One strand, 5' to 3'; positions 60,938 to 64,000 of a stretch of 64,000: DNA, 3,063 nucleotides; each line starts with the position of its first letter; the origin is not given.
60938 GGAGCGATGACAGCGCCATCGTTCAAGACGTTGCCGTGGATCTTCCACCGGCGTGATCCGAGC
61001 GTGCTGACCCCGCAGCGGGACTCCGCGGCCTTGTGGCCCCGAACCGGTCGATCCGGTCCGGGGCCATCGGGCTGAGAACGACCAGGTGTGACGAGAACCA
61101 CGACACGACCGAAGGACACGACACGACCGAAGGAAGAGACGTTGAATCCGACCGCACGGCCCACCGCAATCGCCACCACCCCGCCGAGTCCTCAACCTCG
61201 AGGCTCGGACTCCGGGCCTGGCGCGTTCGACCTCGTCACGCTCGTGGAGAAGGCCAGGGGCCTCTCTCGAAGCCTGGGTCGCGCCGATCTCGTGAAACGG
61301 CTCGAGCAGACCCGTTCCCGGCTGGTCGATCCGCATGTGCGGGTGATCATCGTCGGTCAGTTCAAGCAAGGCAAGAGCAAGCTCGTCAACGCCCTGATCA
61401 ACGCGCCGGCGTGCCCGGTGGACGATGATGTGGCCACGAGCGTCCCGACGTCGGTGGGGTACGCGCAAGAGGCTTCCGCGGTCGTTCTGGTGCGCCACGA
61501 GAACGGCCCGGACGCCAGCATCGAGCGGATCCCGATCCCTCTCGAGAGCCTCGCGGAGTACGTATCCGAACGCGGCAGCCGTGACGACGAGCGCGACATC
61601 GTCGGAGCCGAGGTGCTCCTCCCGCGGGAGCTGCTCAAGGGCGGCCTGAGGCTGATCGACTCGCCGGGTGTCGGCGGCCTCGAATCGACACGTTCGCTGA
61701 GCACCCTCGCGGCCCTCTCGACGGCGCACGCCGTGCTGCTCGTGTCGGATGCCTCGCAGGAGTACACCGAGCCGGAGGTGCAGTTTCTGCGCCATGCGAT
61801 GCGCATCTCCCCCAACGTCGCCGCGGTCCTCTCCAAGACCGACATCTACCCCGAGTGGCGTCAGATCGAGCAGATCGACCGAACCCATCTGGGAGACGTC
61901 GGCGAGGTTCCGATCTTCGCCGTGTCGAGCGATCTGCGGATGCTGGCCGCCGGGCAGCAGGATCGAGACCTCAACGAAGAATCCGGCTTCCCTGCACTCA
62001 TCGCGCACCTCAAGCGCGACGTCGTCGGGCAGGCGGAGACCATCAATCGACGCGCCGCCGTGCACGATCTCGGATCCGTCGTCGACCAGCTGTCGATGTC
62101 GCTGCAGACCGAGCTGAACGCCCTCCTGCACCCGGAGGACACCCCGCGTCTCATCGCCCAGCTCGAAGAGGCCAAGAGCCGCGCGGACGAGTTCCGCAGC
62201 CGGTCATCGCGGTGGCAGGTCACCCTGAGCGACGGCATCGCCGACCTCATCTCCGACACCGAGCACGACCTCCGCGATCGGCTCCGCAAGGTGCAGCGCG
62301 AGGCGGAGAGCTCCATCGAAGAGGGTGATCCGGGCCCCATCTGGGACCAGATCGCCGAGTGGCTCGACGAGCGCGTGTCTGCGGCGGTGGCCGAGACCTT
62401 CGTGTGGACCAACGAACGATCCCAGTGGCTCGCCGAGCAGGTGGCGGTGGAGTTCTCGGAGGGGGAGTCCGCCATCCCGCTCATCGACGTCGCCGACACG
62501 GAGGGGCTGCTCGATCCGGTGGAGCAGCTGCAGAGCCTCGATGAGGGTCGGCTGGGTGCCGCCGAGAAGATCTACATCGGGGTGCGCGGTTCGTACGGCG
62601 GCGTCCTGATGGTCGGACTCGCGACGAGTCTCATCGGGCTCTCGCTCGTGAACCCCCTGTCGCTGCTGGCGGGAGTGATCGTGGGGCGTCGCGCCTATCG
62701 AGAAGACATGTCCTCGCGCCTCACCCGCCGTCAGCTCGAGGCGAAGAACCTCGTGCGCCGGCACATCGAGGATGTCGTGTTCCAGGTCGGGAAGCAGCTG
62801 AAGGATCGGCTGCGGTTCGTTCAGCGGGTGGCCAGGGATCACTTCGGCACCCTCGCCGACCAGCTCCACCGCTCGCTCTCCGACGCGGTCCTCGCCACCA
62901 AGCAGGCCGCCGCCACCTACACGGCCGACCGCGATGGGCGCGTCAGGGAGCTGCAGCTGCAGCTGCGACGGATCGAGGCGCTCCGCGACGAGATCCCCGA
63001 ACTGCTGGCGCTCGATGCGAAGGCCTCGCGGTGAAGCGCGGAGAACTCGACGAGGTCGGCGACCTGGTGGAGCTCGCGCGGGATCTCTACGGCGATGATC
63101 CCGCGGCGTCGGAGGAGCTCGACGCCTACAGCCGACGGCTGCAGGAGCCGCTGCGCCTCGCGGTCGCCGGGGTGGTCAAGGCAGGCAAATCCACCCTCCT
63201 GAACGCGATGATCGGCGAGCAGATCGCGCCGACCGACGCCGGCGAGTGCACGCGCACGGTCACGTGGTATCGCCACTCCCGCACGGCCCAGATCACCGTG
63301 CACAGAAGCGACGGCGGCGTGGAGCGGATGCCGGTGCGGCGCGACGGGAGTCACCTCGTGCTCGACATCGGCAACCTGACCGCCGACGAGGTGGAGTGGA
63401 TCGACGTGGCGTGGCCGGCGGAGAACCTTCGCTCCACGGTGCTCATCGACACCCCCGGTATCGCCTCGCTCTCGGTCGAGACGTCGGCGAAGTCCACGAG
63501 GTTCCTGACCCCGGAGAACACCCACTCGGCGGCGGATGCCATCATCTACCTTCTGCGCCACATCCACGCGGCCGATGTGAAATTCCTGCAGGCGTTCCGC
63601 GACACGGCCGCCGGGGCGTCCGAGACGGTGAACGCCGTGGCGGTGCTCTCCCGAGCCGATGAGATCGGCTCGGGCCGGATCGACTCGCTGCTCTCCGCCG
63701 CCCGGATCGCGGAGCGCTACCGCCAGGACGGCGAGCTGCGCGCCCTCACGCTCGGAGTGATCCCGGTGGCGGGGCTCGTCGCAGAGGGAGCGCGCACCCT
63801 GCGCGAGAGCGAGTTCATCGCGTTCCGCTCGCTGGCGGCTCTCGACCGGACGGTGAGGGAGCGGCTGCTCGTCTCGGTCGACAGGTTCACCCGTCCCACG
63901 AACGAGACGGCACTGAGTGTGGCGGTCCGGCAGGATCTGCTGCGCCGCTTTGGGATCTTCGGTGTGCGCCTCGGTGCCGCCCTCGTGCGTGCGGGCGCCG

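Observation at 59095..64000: Two tandem lysine-free acidic DS[FYW]N-repeat proteins heading a dynamin-pair operon (iniBAC-like module with a different 'IniB')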

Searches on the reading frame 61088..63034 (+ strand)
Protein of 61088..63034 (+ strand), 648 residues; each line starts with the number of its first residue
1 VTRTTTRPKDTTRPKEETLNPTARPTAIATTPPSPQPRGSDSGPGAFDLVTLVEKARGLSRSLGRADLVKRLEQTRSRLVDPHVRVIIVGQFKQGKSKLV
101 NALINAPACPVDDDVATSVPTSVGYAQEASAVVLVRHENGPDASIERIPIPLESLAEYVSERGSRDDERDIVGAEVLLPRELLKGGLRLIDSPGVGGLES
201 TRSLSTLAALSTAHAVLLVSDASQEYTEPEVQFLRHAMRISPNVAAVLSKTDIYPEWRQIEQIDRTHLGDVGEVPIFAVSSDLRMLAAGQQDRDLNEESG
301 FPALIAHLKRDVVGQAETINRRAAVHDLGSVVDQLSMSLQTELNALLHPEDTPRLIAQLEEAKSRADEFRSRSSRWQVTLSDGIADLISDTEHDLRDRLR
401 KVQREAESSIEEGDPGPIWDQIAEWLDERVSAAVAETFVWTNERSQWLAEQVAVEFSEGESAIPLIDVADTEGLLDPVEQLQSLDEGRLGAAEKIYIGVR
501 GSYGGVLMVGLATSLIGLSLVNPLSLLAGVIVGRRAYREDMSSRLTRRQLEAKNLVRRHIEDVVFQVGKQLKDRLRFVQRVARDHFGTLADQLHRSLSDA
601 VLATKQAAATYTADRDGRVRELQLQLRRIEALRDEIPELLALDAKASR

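Call 6: search_protein_families(library=pfam, proteins=[window:61088-63034:+], max_evalue=1)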
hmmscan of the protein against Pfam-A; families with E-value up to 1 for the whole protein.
window:61088-63034:+ (648 aa): 3 families
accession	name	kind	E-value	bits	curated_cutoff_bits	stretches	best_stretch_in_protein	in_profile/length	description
PF00350.29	Dynamin_N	-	1.3e-16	61.5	27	1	86-239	1-155/168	Dynamin family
PF01926.29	MMR_HSR1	-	3.1e-06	27.7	21.9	1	85-237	1-100/113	50S ribosome-binding GTPase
PF00009.33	GTP_EFTU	-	0.013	15.5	26.5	0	188-260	72-142/188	Elongation factor Tu GTP binding domain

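Call 7: search_protein_families(library=ncbifam, proteins=[window:61088-63034:+], max_evalue=1)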
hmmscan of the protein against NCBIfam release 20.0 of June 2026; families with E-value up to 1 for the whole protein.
window:61088-63034:+ (648 aa): 10 families
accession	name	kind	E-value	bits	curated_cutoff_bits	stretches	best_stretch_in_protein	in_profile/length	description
TIGR03594.1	GTPase_EngA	equivalog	3.8e-07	29.5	306.7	2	198-281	243-329/432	ribosome biogenesis GTPase Der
TIGR03918.1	GTP_HydF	equivalog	0.00017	20.5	325.55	1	185-263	56-137/392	[FeFe] hydrogenase H-cluster maturation GTPase HydF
NF007071.0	PRK09518.1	equivalog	0.0019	16.8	953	1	198-265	512-578/706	bifunctional cytidylate kinase/GTPase Der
NF000908.1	PRK00089.1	equivalog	0.0036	16.6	237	0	86-113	6-33/291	GTPase Era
TIGR00450.1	mnmE_trmE_thdF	equivalog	0.016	14.3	252.6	1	68-105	196-231/446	tRNA uridine-5-carboxymethylaminomethyl(34) synthesis GTPase MnmE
NF052648.1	DynmDynABac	equivalog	0.023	12.5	1600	1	78-253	36-201/1187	dynamin GTPase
TIGR02528.1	EutP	subfamily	0.032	14.5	138.35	0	190-281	40-127/142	EutP/PduV family microcompartment system protein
TIGR03598.1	GTPase_YsxC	equivalog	0.04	13.6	124.45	0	80-106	15-41/186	ribosome biogenesis GTP-binding protein YihA/YsxC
NF049994.1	slr1306_fam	domain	0.048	12.2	490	0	66-106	91-131/470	slr1306 family protein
TIGR03596.1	GTPase_YlqF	equivalog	0.097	12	208.2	1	74-112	108-147/276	ribosome biogenesis GTPase YlqF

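Call 10: search_protein_families(library=padloc, proteins=[window:61088-63034:+], max_evalue=0.1)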
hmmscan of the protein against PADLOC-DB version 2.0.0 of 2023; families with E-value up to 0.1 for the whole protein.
window:61088-63034:+ (648 aa): 2 families
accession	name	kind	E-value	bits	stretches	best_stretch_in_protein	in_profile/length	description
PDLC03841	LeoBC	-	3.1e-17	60.9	1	186-599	123-566/601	-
PDLC03839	LeoA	-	2.4e-13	48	2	185-635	103-553/559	-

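Call 57: search_solved_structures(query=window:61088-63034:+, max_evalue=0.001)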
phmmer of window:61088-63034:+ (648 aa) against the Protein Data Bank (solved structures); distinct sequences matched with E-value up to 0.001: 4.
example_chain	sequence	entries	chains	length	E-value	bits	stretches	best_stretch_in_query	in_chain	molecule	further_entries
6j72_A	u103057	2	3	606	2.5e-130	438.9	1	49-640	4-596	Isoniazid inducible gene protein IniA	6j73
2j68_A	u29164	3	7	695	1.8e-11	46.5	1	77-237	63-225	BACTERIAL DYNAMIN-LIKE PROTEIN | DYNAMIN FAMILY PROTEIN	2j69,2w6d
5owv_C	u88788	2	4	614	1.6e-07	33.4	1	80-228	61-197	GTP-binding protein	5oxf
7am2_BU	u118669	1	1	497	0.00015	23.6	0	71-111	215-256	GTPase Der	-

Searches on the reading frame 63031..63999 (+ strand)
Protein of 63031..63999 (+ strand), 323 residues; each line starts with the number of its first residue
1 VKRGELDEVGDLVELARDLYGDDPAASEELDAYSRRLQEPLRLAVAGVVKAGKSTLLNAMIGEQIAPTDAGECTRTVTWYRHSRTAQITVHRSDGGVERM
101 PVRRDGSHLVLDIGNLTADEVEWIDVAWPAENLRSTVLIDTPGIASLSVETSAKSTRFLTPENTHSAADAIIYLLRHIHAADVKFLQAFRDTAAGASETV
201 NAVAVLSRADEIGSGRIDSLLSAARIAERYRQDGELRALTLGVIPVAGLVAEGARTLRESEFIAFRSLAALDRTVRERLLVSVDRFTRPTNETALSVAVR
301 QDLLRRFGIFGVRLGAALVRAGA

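Call 6: search_protein_families(library=pfam, proteins=[window:63031-63999:+], max_evalue=1)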
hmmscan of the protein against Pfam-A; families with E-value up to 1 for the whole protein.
window:63031-63999:+ (323 aa): 10 families
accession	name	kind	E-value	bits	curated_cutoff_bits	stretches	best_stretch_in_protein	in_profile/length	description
PF00350.29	Dynamin_N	-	1.2e-13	51.9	27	1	43-179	1-140/168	Dynamin family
PF01926.29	MMR_HSR1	-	3.5e-09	37.2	21.9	1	43-183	2-94/113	50S ribosome-binding GTPase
PF25683.1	URGCP_GTPase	-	0.00011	21.6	55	1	42-75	191-223/396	URGCP-like GTPase domain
PF00009.33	GTP_EFTU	-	0.0019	18.3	26.5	1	42-152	5-87/188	Elongation factor Tu GTP binding domain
PF03193.22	RsgA_GTPase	-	0.0024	18.2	30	1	29-68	96-134/174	RsgA GTPase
PF04548.22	AIG1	-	0.0054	16.5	27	1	135-222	50-139/212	AIG1 family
PF02421.24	FeoB_N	-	0.022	14.7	27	0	42-64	2-24/156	Ferrous iron transport protein B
PF02263.25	GBP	-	0.061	12.9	21.1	1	30-152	11-92/264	Guanylate-binding protein, N-terminal domain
PF12962.12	DUF3851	-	0.15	12.8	23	1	168-271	8-109/126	Protein of unknown function (DUF3851)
PF05049.19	IIGP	-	0.16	11.5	24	1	38-89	33-89/375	Interferon-inducible GTPase (IIGP)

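Call 7: search_protein_families(library=ncbifam, proteins=[window:63031-63999:+], max_evalue=1)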
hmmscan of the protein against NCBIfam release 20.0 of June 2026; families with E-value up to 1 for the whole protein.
window:63031-63999:+ (323 aa): 13 families
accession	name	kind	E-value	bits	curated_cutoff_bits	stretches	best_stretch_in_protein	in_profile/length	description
NF052648.1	DynmDynABac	equivalog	1.9e-10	39.3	1600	1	36-202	37-198/1187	dynamin GTPase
NF000908.1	PRK00089.1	equivalog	1.4e-06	27.9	237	1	44-74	7-38/291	GTPase Era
TIGR03594.1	GTPase_EngA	equivalog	5.6e-06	25.6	306.7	1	31-64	166-199/432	ribosome biogenesis GTPase Der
TIGR03596.1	GTPase_YlqF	equivalog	2.8e-05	23.6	208.2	1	37-85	115-164/276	ribosome biogenesis GTPase YlqF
TIGR00231.1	small_GTP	domain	7.2e-05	22.6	42.5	1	42-143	5-62/164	GTP-binding protein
NF007368.0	PRK09866.1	equivalog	0.00056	18.3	1146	1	41-84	70-113/742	clamp-binding protein CrfC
NF003661.0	PRK05291.1-3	equivalog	0.00081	18.8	380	1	33-66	209-242/448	tRNA uridine-5-carboxymethylaminomethyl(34) synthesis GTPase MnmE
TIGR00436.1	era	equivalog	0.0011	18.4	116.25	1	42-67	2-27/270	GTPase Era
TIGR03918.1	GTP_HydF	equivalog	0.0012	17.8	325.55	1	41-72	8-39/392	[FeFe] hydrogenase H-cluster maturation GTPase HydF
TIGR00450.1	mnmE_trmE_thdF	equivalog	0.002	17.2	252.6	1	35-63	204-232/446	tRNA uridine-5-carboxymethylaminomethyl(34) synthesis GTPase MnmE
TIGR03156.1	GTP_HflX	equivalog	0.031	13.2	216.75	1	32-69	181-218/351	GTPase HflX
TIGR03598.1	GTPase_YsxC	equivalog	0.083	12.6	124.45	1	41-81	19-61/186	ribosome biogenesis GTP-binding protein YihA/YsxC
NF003078.0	PRK04004.1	equivalog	0.19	10.3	468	1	35-77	7-48/598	translation initiation factor IF-2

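Call 10: search_protein_families(library=padloc, proteins=[window:63031-63999:+], max_evalue=0.1)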
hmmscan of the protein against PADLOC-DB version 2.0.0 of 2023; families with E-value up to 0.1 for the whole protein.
window:63031-63999:+ (323 aa): 3 families
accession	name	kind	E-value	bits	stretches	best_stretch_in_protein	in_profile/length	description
PDLC03839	LeoA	-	3e-08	31.2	2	27-82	46-102/559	-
PDLC03841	LeoBC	-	0.0029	14.8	1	41-175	78-158/601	-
PDLC04140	mad8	-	0.038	11.5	1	28-63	15-50/314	mads_8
